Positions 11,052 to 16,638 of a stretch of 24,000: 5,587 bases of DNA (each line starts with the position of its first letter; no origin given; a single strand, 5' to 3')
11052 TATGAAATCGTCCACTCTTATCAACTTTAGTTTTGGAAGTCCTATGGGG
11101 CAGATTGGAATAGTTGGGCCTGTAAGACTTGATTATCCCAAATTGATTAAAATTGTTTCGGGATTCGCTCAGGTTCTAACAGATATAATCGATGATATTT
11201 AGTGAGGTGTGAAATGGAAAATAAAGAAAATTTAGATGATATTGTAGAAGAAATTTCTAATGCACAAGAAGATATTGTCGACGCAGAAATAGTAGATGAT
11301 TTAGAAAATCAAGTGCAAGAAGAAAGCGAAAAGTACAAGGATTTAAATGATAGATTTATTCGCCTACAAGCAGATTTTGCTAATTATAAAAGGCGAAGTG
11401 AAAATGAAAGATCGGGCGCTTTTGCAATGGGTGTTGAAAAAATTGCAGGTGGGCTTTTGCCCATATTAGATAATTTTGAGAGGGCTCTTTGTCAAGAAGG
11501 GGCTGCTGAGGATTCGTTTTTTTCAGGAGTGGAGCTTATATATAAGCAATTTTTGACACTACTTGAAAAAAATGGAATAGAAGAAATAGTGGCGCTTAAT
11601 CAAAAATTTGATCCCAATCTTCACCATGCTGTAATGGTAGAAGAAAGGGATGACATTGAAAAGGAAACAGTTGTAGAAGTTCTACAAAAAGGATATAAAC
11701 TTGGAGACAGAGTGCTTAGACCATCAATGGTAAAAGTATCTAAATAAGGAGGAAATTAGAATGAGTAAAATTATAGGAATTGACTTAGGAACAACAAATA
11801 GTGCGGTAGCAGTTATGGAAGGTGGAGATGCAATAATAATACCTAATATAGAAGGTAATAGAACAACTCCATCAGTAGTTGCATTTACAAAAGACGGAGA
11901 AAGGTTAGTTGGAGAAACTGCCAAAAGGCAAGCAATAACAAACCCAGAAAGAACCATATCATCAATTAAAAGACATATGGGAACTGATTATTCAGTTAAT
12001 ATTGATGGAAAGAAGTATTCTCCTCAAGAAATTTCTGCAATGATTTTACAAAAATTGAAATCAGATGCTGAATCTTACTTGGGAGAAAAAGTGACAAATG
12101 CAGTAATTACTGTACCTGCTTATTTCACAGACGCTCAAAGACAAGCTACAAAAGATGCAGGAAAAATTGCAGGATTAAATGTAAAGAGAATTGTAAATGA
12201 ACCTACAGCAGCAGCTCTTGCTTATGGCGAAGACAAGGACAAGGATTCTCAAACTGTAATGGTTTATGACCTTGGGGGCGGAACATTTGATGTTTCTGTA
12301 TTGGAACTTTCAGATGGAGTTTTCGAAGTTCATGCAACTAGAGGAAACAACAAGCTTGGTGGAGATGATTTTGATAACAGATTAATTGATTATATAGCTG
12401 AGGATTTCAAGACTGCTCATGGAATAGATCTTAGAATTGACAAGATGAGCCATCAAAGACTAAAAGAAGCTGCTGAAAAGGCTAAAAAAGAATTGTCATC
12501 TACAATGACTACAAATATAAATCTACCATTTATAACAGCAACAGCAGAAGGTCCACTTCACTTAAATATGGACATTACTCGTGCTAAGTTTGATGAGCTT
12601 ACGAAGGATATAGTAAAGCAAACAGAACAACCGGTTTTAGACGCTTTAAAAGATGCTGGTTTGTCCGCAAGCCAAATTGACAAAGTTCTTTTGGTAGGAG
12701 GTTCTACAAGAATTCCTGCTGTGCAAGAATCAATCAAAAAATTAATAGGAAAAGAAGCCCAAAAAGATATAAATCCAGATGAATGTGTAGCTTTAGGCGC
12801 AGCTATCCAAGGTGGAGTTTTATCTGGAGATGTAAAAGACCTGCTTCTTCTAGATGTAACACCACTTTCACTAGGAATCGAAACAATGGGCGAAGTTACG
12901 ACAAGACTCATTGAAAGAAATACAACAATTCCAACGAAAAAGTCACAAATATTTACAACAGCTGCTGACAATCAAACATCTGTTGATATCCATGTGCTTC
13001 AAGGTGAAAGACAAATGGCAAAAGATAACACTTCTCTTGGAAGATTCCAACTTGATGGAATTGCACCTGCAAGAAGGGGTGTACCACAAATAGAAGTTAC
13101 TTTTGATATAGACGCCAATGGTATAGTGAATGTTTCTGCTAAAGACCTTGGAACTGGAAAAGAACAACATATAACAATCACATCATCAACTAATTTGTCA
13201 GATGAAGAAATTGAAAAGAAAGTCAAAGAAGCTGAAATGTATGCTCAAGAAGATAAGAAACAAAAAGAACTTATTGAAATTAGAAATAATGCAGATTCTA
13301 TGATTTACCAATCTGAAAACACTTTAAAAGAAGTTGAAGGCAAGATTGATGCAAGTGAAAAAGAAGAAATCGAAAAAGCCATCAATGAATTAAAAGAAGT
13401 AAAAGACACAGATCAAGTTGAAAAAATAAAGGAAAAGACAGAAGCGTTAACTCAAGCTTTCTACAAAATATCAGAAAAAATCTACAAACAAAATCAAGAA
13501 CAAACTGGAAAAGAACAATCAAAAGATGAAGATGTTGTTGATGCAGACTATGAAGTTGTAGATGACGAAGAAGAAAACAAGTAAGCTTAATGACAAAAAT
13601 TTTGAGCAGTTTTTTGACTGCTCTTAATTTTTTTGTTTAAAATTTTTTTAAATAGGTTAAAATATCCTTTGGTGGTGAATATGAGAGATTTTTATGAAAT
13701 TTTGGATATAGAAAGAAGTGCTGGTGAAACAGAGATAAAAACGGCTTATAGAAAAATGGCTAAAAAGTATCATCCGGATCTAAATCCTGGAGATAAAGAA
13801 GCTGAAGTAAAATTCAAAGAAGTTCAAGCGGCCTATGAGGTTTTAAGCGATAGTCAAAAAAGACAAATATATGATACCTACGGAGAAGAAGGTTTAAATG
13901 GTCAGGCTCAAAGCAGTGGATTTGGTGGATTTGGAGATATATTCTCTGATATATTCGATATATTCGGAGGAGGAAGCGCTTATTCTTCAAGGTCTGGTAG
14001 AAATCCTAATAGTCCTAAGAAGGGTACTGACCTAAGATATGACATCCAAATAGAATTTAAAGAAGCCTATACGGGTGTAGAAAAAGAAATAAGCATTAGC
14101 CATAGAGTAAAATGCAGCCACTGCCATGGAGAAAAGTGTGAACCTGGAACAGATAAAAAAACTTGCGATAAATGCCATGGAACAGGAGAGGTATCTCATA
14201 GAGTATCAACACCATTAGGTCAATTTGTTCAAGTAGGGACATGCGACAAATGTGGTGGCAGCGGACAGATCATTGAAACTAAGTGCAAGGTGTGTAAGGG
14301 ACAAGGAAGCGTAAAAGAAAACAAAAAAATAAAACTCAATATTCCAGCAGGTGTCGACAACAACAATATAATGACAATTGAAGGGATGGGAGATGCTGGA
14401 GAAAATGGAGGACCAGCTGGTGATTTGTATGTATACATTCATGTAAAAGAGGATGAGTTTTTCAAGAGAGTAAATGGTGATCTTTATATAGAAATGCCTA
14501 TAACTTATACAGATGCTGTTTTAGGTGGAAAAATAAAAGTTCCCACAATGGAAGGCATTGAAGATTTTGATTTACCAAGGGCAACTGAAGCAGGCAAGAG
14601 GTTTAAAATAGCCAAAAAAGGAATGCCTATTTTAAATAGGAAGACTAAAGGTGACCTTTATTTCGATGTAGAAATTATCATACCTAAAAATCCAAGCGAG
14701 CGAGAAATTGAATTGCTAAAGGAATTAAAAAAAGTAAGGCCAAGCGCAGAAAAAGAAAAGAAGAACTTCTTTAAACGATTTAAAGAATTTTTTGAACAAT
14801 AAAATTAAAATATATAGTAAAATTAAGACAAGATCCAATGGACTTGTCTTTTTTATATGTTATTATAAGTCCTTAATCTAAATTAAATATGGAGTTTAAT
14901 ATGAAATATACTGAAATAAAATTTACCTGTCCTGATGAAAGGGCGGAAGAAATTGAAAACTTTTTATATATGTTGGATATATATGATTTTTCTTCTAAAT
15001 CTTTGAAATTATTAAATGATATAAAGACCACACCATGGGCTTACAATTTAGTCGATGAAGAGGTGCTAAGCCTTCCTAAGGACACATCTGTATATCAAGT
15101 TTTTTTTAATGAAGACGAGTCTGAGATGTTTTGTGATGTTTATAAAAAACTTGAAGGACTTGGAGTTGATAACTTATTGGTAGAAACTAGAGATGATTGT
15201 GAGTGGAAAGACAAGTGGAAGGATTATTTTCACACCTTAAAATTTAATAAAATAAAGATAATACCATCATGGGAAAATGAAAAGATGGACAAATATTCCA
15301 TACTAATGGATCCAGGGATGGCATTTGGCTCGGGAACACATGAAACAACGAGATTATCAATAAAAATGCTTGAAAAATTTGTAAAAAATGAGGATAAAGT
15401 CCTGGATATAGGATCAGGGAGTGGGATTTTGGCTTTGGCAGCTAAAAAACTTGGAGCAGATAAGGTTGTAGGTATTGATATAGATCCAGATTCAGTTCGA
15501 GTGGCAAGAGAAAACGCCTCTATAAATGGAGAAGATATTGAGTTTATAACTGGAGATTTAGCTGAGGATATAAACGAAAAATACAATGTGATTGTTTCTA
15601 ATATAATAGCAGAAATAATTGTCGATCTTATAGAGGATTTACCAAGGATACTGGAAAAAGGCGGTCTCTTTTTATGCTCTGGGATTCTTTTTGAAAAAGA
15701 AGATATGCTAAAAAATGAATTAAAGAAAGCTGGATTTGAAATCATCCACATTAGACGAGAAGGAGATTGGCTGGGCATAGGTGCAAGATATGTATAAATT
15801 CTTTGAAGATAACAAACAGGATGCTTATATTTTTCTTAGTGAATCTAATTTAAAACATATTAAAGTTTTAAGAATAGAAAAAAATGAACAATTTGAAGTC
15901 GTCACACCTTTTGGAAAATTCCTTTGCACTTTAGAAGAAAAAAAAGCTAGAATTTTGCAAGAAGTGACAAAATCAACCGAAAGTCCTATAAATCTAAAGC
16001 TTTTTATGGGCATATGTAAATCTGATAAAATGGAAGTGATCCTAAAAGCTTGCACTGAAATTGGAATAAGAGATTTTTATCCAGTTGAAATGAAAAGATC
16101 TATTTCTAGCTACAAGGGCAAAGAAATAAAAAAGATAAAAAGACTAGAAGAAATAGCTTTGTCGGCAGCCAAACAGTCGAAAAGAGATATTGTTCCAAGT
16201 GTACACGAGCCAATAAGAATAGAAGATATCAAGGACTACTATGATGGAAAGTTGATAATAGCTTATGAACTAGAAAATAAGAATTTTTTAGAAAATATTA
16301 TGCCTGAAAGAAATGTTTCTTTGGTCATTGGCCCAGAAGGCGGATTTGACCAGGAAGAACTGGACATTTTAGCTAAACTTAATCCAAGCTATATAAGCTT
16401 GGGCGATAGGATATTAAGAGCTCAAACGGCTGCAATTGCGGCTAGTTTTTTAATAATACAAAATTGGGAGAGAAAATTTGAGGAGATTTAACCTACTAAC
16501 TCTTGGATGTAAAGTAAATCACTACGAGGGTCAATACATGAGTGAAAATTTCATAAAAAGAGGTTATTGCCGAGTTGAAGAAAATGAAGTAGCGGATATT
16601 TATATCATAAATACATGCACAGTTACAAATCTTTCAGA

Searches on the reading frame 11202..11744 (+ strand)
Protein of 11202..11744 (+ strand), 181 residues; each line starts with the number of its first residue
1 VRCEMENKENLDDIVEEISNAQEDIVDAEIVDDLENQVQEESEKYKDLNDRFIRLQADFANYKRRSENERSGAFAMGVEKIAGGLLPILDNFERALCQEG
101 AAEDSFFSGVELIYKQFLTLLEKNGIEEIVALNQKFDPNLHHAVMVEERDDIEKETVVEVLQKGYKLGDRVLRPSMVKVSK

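Call 31: search_protein_families(library=pfam, proteins=[window:11202-11744:+], max_evalue=0.001)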
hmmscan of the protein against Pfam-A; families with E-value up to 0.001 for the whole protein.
window:11202-11744:+ (181 aa): 1 family
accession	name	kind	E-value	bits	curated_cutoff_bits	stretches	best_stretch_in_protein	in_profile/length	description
PF01025.24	GrpE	-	3.3e-51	173.7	25.8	1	28-181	10-165/165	GrpE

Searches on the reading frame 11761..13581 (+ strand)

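Call 31: search_protein_families(library=pfam, proteins=[window:11761-13581:+], max_evalue=0.001)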
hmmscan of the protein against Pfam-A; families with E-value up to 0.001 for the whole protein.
window:11761-13581:+ (607 aa): 2 families
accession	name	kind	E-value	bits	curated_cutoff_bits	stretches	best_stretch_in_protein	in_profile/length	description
PF00012.26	HSP70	-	8.1e-251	833.9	20.6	2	79-576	101-599/599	Hsp70 protein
PF06723.19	MreB_Mbl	-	1.2e-22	80.6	27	1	3-348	2-316/327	MreB/Mbl protein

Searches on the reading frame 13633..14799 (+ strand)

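Call 31: search_protein_families(library=pfam, proteins=[window:13633-14799:+], max_evalue=0.001)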
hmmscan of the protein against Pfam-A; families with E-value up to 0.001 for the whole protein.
window:13633-14799:+ (389 aa): 3 families
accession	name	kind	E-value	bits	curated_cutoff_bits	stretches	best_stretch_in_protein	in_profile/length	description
PF01556.23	DnaJ_C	-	3.2e-46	157.6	26.6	1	134-351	1-152/152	DnaJ C terminal domain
PF00226.36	DnaJ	-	5.3e-27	94.1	27.8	1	19-81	1-63/63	DnaJ domain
PF00684.25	DnaJ_CXXCXGXG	-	3.2e-14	53.4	32.7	1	161-225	1-65/65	DnaJ central domain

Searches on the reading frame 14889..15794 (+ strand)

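Call 31: search_protein_families(library=pfam, proteins=[window:14889-15794:+], max_evalue=0.001)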
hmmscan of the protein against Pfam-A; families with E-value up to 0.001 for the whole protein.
window:14889-15794:+ (302 aa): 13 families
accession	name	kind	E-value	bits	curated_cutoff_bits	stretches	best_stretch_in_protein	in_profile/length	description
PF06325.19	PrmA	-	8e-74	249.2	22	1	6-298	1-292/296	Ribosomal protein L11 methyltransferase (PrmA)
PF05175.20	MTS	-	1.5e-13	51.2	23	1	149-238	15-105/170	Methyltransferase small domain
PF13847.12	Methyltransf_31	-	5.9e-13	49.2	27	1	167-264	3-110/145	Methyltransferase domain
PF13649.12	Methyltransf_25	-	4.3e-12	47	27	1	171-259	1-97/97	Methyltransferase domain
PF13489.12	Methyltransf_23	-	1.4e-09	38.3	27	1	165-264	20-117/164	Methyltransferase domain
PF08241.18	Methyltransf_11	-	1.8e-09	38.6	21.2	1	172-263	1-95/95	Methyltransferase domain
PF02475.24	TRM5-TYW2_MTfase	-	4.4e-08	33.7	28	1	161-260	30-132/164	TRM5/TYW2 methyltransferase domain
PF08242.18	Methyltransf_12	-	1.5e-06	29.3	30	1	172-255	1-92/98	Methyltransferase domain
PF01728.25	FtsJ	-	4.2e-06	27.2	24.1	1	159-277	11-151/181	FtsJ-like methyltransferase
PF01555.25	N6_N4_Mtase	-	8.3e-06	26.3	26.7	1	81-207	121-220/221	DNA methylase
PF12847.13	Methyltransf_18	-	2.8e-05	24.6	27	1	158-286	5-136/151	Methyltransferase domain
PF02353.26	CMAS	-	3.3e-05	23.8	27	1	165-280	60-181/273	Mycolic acid cyclopropane synthetase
PF01135.25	PCMT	-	3.5e-05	24.1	20.3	1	158-242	66-153/210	Protein-L-isoaspartate(D-aspartate) O-methyltransferase (PCMT)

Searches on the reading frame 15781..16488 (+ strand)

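Call 31: search_protein_families(library=pfam, proteins=[window:15781-16488:+], max_evalue=0.001)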
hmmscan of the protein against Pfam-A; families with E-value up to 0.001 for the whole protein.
window:15781-16488:+ (236 aa): 1 family
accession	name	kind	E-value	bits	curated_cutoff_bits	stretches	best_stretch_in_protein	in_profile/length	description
PF04452.19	Methyltrans_RNA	-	1.2e-43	149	23.9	1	67-222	2-161/165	RNA methyltransferase domain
